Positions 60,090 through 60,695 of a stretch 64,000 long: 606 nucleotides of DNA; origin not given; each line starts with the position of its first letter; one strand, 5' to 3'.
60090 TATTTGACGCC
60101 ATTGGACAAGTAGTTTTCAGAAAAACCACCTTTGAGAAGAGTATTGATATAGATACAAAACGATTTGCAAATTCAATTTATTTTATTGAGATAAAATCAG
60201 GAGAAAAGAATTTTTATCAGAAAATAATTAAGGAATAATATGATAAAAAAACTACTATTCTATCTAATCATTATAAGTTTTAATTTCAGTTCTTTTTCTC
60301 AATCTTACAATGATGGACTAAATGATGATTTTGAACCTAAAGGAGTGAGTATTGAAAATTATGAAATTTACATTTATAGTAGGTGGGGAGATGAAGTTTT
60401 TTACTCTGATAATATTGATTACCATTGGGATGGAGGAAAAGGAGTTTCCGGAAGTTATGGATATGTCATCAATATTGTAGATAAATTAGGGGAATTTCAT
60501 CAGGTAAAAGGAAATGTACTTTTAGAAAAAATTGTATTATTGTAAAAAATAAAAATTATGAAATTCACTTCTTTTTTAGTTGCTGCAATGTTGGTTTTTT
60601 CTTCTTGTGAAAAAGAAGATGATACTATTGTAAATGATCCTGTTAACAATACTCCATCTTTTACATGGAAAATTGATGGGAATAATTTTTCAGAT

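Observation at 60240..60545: Intact ORF encoding only a signal peptide plus a type-B T9SS sorting domain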

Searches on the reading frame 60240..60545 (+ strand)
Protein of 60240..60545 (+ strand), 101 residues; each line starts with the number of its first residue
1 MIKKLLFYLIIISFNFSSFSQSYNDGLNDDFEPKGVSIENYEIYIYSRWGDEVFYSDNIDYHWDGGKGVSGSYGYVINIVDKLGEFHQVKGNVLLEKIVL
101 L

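Call 3: search_protein_families(library=pfam, proteins=[window:60240-60545:+], max_evalue=1)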
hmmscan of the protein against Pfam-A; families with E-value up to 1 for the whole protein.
window:60240-60545:+ (101 aa): 1 family
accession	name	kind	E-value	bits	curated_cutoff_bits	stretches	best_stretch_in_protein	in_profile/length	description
PF13585.12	CHU_C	-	4.7e-10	39.9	27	1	24-82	11-75/86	CHU_C Type IX secretion signal domain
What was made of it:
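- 60318..60527 (+): Retained part of the type-B CTD (residues 27-96, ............GNVLLE). The four-strand beta core is kept, and the hY[IV]PNxFxPN segment that precedes it is missing. Pfam CHU_C profile positions 11-75 of 86 (call 3).
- On T9SS type-B CTD protein (PF13585 CHU_C / TIGR04131): Pfam CHU_C scores 39.9 bits against a gathering score of 27, so it passes (call 3).
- Checked: Residues 24-82 match Pfam CHU_C (PF13585): 39.9 bits against a gathering score of 27, E = 4.7e-10, profile positions 11-75 of 86 (call 3).
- The CHU_C match is above Pfam's threshold (call 3).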

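Call 4: search_protein_families(library=ncbifam, proteins=[window:60240-60545:+], max_evalue=1)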
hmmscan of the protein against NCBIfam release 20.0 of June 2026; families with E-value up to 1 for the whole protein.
window:60240-60545:+ (101 aa): 1 family
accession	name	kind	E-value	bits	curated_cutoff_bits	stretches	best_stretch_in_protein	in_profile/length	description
TIGR04131.1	Bac_Flav_CTERM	domain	1.7e-05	24.9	35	1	17-96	4-84/85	T9SS type B sorting domain-containing protein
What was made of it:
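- On T9SS type-B CTD protein (PF13585 CHU_C / TIGR04131): TIGR04131 scores 24.9 bits against a cutoff of 35, so it fails (call 4).
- Checked: TIGR04131 scores 24.9 bits, below its cutoff of 35 (call 4).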

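Call 7: find_homologous_proteins(query=window:60240-60542:+, max_evalue=0.001)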
Query window:60240-60542:+ (101 aa): 3 proteins with E <= 0.001 among 6 candidates.
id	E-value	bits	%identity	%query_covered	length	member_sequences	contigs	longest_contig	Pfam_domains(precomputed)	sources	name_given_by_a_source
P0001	7.7e-60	218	100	100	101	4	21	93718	PF13585.13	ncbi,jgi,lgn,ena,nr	ncbi:MAG: hypothetical protein HN427_03995 [Flavobacteriales bacterium]|jgi:hypothetical protein|nr:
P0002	5.9e-33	131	86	65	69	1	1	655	PF13585.13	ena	-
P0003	6.3e-31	125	70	95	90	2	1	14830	-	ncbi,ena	ncbi:MAG: hypothetical protein ACKVG7_04945 [Flavobacteriales bacterium]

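Call 8: find_encoding_contigs(protein=window:60240-60542:+, flank=10000, max_places=10)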
Protein window:60240-60542:+ (101 aa): 22 contigs read that carry it; 10 places shown.
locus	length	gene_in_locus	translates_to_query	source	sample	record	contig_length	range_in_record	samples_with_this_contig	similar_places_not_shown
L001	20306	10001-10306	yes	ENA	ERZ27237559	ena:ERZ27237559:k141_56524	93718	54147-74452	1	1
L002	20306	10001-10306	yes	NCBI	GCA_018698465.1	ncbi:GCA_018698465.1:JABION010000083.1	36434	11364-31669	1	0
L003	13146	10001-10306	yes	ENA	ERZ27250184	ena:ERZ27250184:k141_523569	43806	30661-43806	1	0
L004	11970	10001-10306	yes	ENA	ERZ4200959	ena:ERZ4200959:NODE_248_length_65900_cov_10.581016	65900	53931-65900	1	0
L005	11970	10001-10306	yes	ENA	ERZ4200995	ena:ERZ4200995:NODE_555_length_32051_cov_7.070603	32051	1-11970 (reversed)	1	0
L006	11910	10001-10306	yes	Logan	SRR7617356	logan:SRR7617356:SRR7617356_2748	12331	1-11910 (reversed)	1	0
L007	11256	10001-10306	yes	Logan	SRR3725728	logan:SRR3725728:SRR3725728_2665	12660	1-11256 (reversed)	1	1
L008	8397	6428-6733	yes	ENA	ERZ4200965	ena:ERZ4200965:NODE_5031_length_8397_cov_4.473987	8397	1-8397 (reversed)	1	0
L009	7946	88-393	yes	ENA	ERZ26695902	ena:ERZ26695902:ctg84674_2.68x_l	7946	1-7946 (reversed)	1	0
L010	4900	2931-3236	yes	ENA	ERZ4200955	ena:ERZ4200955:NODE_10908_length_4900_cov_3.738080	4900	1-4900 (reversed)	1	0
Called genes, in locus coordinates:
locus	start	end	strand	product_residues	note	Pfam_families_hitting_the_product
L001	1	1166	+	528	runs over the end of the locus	PF00496:SBP_bac_5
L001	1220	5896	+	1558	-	PF26766:Choice_anch_L, PF18962:Por_Secre_tail (faint), PF08940:DUF1918 (faint), PF13573:SprB, PF18911:PKD_4, PF13585:CHU_C (weak)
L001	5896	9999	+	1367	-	PF13574:Reprolysin_2, PF13582:Reprolysin_3, PF13688:Reprolysin_5, PF13573:SprB, PF18962:Por_Secre_tail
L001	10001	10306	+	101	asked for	PF13585:CHU_C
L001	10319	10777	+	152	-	PF19765:DUF6252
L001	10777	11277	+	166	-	PF00156:Pribosyltran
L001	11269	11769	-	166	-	PF13238:AAA_18 (weak), PF01202:SKI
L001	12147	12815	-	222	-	PF08534:Redoxin, PF00578:AhpC-TSA, PF00085:Thioredoxin (faint)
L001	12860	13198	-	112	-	PF01253:SUI1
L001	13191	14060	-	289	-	PF00781:DAGK_cat, PF19279:YegS_C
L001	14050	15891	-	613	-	PF00884:Sulfatase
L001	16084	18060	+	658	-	PF00676:E1_dh, PF02779:Transket_pyr, PF02780:Transketolase_C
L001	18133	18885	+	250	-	PF02563:Poly_export, PF22461:SLBB_2 (weak)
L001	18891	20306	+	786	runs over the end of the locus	-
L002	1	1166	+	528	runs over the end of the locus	PF00496:SBP_bac_5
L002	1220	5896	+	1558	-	PF26766:Choice_anch_L, PF18962:Por_Secre_tail (faint), PF08940:DUF1918 (faint), PF13573:SprB, PF18911:PKD_4, PF13585:CHU_C (weak)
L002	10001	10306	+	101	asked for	PF13585:CHU_C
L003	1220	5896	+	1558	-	PF26766:Choice_anch_L, PF18962:Por_Secre_tail (faint), PF08940:DUF1918 (faint), PF13573:SprB, PF18911:PKD_4, PF13585:CHU_C (weak)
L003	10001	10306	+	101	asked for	PF13585:CHU_C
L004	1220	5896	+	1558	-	PF26766:Choice_anch_L, PF18962:Por_Secre_tail (faint), PF08940:DUF1918 (faint), PF13573:SprB, PF18911:PKD_4, PF13585:CHU_C (weak)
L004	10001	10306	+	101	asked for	PF13585:CHU_C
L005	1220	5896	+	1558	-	PF26766:Choice_anch_L, PF18962:Por_Secre_tail (faint), PF08940:DUF1918 (faint), PF13573:SprB, PF18911:PKD_4, PF13585:CHU_C (weak)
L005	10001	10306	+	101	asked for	PF13585:CHU_C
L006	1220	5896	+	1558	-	PF26766:Choice_anch_L, PF18962:Por_Secre_tail (faint), PF08940:DUF1918 (faint), PF13573:SprB, PF18911:PKD_4, PF13585:CHU_C (weak)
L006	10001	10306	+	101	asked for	PF13585:CHU_C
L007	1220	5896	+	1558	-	PF26766:Choice_anch_L, PF18962:Por_Secre_tail (faint), PF08940:DUF1918 (faint), PF13573:SprB, PF18911:PKD_4, PF13585:CHU_C (weak)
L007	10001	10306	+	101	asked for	PF13585:CHU_C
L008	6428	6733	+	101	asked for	PF13585:CHU_C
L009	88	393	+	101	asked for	PF13585:CHU_C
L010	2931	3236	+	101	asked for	PF13585:CHU_C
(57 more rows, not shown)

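Call 10: find_encoding_contigs(protein=P0003, flank=10000, max_places=10)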
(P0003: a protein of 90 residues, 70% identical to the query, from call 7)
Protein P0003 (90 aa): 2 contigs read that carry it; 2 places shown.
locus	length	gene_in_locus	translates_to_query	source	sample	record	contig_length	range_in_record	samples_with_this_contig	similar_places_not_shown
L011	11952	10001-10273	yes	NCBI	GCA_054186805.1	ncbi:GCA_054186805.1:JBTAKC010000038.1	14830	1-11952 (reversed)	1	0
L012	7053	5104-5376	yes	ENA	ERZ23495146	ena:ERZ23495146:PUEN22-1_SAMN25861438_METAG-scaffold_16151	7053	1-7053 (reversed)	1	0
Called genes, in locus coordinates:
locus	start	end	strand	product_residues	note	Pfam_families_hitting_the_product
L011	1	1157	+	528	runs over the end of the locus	PF00496:SBP_bac_5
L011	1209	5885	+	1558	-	PF26766:Choice_anch_L, PF18962:Por_Secre_tail (faint), PF08940:DUF1918 (faint), PF13573:SprB, PF18911:PKD_4, PF13585:CHU_C (weak)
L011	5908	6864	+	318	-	PF13688:Reprolysin_5, PF13582:Reprolysin_3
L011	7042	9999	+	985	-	PF13573:SprB, PF18962:Por_Secre_tail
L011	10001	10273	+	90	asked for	-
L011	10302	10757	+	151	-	PF19765:DUF6252 (weak)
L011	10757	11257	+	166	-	PF00156:Pribosyltran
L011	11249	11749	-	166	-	PF13238:AAA_18 (weak), PF01202:SKI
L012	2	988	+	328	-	?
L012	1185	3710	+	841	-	PF13583:Reprolysin_4, PF13688:Reprolysin_5, PF13574:Reprolysin_2, PF13582:Reprolysin_3, PF13573:SprB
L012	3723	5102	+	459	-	PF13573:SprB (weak), PF18962:Por_Secre_tail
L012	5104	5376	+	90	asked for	-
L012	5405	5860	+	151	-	PF19765:DUF6252 (weak)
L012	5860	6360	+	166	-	PF00156:Pribosyltran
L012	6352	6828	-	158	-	PF01202:SKI, PF13238:AAA_18 (faint)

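Call 11: find_encoding_contigs(protein=P0002, flank=10000, max_places=10)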
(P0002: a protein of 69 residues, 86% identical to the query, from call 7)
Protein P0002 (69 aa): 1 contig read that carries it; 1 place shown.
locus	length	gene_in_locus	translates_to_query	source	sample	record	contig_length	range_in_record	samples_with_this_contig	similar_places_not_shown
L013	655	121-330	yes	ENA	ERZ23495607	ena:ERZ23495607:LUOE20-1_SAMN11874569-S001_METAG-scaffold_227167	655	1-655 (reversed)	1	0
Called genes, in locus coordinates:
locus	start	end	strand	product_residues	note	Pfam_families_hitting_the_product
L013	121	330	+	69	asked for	PF13585:CHU_C (weak)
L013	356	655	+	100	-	?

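Call 21: search_protein_representatives(protein=window:60240-60542:+)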
Query: 101 residues. Proteins with E-value up to 0.001 (for the whole library): 4745; up to 1e-10: 31; up to 1e-30: 1. The best 150 are listed.
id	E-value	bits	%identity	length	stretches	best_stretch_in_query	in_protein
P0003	2.0e-31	124.5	74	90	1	1-96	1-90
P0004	3.8e-25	104.4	64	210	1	23-96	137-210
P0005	4.3e-23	97.8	63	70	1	27-96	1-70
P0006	1.3e-17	80.2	56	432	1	17-95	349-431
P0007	1.3e-15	73.7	57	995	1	18-95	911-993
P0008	1.1e-14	70.7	53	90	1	19-95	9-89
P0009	6.5e-14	68.3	55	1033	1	23-95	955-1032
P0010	1.3e-13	67.3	52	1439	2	23-95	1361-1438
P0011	2.7e-13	66.2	49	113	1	18-95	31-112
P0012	6.6e-13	65.0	45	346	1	19-95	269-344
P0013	2.4e-12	63.2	56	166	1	17-95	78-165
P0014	2.5e-12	63.2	49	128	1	24-95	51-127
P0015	3.4e-12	62.8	47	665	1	17-95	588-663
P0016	5.1e-12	62.2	51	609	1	17-96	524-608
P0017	7.0e-12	61.7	38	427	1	4-95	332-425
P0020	9.0e-12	61.4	49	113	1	17-90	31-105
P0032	7.5e-11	58.4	63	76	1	51-96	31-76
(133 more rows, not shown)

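Call 24: find_related_loci(query=window:60240-60542:+, collection=metagenome_contigs, flank=6000)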
Query window:60240-60542:+ (101 aa) in metagenome_contigs; peptide patterns used: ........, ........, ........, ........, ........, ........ (x = any residue, [..] = any of these).
201 stretches matched a pattern, but none encodes a relative of the query by tblastn (E <= 1e-3).
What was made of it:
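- Tried and rejected: Metagenome scan with the ORF (call 24).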

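Call 25: find_encoding_contigs(protein=P0032, flank=8000, max_places=4)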
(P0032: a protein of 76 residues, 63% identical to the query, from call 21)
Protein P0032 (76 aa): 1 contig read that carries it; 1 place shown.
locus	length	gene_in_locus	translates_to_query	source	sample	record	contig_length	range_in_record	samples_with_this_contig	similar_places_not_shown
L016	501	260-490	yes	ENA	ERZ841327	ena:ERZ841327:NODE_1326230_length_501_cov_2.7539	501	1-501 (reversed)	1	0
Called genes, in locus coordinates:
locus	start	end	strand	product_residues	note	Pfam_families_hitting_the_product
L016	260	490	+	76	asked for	-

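Call 27: find_encoding_contigs(protein=P0010, flank=8000, max_places=4)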
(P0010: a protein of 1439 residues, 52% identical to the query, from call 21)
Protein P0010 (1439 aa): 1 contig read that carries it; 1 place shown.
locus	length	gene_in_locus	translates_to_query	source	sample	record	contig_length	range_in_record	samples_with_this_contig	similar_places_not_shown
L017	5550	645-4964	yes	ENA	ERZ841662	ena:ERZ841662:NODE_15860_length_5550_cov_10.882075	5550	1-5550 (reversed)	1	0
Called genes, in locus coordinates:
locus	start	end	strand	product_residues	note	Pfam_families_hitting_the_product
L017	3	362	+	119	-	?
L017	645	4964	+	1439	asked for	PF13573:SprB (weak), PF19081:Ig_7 (faint), PF18911:PKD_4 (faint), PF13585:CHU_C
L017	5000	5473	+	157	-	-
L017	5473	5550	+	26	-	?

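Call 28: find_encoding_contigs(protein=P0020, flank=8000, max_places=6)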
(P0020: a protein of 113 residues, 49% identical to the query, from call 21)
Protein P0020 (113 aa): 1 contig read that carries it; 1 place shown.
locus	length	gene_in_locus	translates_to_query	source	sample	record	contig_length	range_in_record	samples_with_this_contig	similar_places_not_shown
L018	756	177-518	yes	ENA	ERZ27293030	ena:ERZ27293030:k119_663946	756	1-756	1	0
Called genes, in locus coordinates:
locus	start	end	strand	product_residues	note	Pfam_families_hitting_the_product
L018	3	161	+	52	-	?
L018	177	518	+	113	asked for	PF13585:CHU_C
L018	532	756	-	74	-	?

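Call 35: list_cluster_members(proteins=[P0001, P0003])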
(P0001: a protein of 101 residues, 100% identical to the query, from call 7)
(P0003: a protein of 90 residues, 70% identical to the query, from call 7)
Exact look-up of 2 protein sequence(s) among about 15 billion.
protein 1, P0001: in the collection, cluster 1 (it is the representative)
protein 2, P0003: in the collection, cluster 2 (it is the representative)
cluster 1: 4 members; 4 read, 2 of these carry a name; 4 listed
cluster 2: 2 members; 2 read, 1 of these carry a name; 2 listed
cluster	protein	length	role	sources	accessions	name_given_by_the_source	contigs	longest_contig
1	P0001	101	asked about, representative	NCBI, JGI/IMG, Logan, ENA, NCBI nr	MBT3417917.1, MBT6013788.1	MAG: hypothetical protein HN427_03995 [Flavobacteriales bacterium] | hypothetical protein | hypothetical protein [Flavobacteriales bacterium]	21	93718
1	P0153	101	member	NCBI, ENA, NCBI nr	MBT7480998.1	MAG: hypothetical protein HN677_01220 [Flavobacteriales bacterium] | hypothetical protein [Flavobacteriales bacterium]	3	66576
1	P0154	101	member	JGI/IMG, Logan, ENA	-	-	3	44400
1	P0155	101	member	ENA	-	-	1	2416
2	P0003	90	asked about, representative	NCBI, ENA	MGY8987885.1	MAG: hypothetical protein ACKVG7_04945 [Flavobacteriales bacterium]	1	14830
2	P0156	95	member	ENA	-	-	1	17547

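Call 38: find_encoding_contigs(protein=P0154, flank=10000, max_places=3)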
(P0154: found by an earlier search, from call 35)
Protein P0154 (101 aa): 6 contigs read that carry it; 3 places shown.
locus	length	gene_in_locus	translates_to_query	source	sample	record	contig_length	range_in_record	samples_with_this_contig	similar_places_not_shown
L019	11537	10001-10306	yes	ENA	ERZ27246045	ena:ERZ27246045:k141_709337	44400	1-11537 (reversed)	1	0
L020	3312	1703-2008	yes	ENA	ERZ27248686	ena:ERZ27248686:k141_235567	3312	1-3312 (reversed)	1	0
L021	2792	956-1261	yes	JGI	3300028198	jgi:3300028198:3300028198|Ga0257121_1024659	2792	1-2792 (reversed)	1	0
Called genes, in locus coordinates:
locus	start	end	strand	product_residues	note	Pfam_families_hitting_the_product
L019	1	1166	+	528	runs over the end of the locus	PF00496:SBP_bac_5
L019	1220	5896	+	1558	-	PF26766:Choice_anch_L, PF18962:Por_Secre_tail (faint), PF08940:DUF1918 (faint), PF13573:SprB, PF18911:PKD_4, PF13585:CHU_C (weak)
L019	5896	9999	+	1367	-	PF13574:Reprolysin_2, PF13582:Reprolysin_3, PF13688:Reprolysin_5, PF13573:SprB, PF18962:Por_Secre_tail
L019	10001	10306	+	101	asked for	PF13585:CHU_C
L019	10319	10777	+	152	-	PF19765:DUF6252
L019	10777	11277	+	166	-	PF00156:Pribosyltran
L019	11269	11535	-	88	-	?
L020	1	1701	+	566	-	?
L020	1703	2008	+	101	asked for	PF13585:CHU_C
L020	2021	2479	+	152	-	PF19765:DUF6252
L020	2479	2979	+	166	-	PF00156:Pribosyltran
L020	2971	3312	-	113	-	?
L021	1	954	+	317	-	?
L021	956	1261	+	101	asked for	PF13585:CHU_C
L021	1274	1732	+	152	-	PF19765:DUF6252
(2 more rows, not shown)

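Call 39: find_encoding_contigs(protein=P0153, flank=10000, max_places=3)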
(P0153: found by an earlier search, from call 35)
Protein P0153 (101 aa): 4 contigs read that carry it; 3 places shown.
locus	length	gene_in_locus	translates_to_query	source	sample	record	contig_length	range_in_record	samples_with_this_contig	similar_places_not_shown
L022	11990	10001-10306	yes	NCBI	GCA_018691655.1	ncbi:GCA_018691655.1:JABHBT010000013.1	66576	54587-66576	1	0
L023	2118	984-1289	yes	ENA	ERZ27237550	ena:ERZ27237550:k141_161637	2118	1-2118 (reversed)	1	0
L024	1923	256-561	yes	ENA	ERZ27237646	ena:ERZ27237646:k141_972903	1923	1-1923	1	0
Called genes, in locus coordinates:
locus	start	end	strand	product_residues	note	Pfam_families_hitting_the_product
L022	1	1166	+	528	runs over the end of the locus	PF00496:SBP_bac_5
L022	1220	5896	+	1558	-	PF26766:Choice_anch_L, PF18962:Por_Secre_tail (faint), PF08940:DUF1918 (faint), PF13573:SprB, PF18911:PKD_4, PF13585:CHU_C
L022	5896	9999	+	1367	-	PF13574:Reprolysin_2, PF13582:Reprolysin_3, PF13688:Reprolysin_5, PF13573:SprB, PF18962:Por_Secre_tail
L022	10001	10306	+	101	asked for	PF13585:CHU_C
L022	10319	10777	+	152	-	PF19765:DUF6252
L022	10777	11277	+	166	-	PF00156:Pribosyltran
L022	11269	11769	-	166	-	PF13238:AAA_18 (weak), PF01202:SKI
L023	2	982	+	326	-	?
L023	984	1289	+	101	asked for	PF13585:CHU_C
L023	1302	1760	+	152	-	PF19765:DUF6252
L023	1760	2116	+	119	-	?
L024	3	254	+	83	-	?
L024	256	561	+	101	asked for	PF13585:CHU_C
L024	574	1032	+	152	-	PF19765:DUF6252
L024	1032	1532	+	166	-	PF00156:Pribosyltran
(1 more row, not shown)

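Call 49: search_protein_families(library=ncbifam, proteins=[P0010, P0003, P0020], max_evalue=0.01)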
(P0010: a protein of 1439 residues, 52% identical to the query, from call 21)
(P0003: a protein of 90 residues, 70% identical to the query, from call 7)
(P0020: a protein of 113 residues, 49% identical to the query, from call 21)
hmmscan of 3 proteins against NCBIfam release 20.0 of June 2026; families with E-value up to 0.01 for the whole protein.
P0010 (1439 aa): 2 families
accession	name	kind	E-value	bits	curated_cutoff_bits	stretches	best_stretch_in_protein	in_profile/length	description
TIGR04131.1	Bac_Flav_CTERM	domain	1.5e-10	41.1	35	1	1354-1437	3-82/85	T9SS type B sorting domain-containing protein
NF038127.1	FDP_fam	subfamily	6e-05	23.5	29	1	297-369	15-107/150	DVUA0089 family protein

P0003 (90 aa): 0 families

P0020 (113 aa): 2 families
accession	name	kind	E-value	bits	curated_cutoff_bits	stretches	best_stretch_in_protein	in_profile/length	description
TIGR04131.1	Bac_Flav_CTERM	domain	1.5e-10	41.1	35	1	29-83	3-55/85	T9SS type B sorting domain-containing protein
NF052318.1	T9SS_sortase_N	equivalog_domain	0.0085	16.2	40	0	1-104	1-95/140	type IX secretion system sortase PorU, long form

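Call 51: find_homologous_proteins(query=P0020, max_evalue=0.00001)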
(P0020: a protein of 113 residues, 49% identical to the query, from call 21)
Query P0020 (113 aa): 22 proteins with E <= 0.00001 among 786 candidates.
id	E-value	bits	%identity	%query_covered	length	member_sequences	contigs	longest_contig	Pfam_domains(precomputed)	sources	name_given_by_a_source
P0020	2.8e-71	255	100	100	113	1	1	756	PF13585.13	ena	-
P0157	3.5e-40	155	71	89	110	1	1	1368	PF13585.13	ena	-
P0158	2.6e-36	142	76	74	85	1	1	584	PF13585.13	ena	-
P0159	1.7e-32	130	64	78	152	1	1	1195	PF13585.13,PF18911.7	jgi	jgi:gliding motility-associated-like protein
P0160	1.7e-31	127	56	99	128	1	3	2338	PF13585.13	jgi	-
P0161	1.1e-29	121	55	99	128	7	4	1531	PF13585.13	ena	-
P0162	2.7e-27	113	52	99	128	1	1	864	PF13585.13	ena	-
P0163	1.3e-26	111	56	77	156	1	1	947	PF13585.13,PF18911.7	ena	-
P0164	1.5e-26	111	53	99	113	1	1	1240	PF13585.13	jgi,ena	jgi:gliding motility-associated-like protein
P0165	6.9e-26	108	65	72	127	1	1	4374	PF13585.13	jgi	jgi:gliding motility-associated-like protein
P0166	1.0e-25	108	56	78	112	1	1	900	PF13585.13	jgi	-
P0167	1.0e-24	105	48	78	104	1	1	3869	PF13585.13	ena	-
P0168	4.7e-24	103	54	99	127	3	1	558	PF13585.13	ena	-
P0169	5.1e-23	99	48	89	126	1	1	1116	PF13585.13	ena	-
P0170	2.8e-22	97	47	89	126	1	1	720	PF13585.13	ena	-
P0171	7.8e-22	95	61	65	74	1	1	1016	PF13585.13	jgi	-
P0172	8.9e-22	95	51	89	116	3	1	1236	PF13585.13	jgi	-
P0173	1.1e-20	92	50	100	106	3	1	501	PF13585.13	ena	-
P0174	7.8e-18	82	49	88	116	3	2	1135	PF13585.13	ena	-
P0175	9.6e-17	79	47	78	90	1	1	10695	PF13585.13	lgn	-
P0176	1.9e-15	75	46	78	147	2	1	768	PF13585.13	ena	-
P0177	6.0e-14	70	43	79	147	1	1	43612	PF13585.13,PF18962.8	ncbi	-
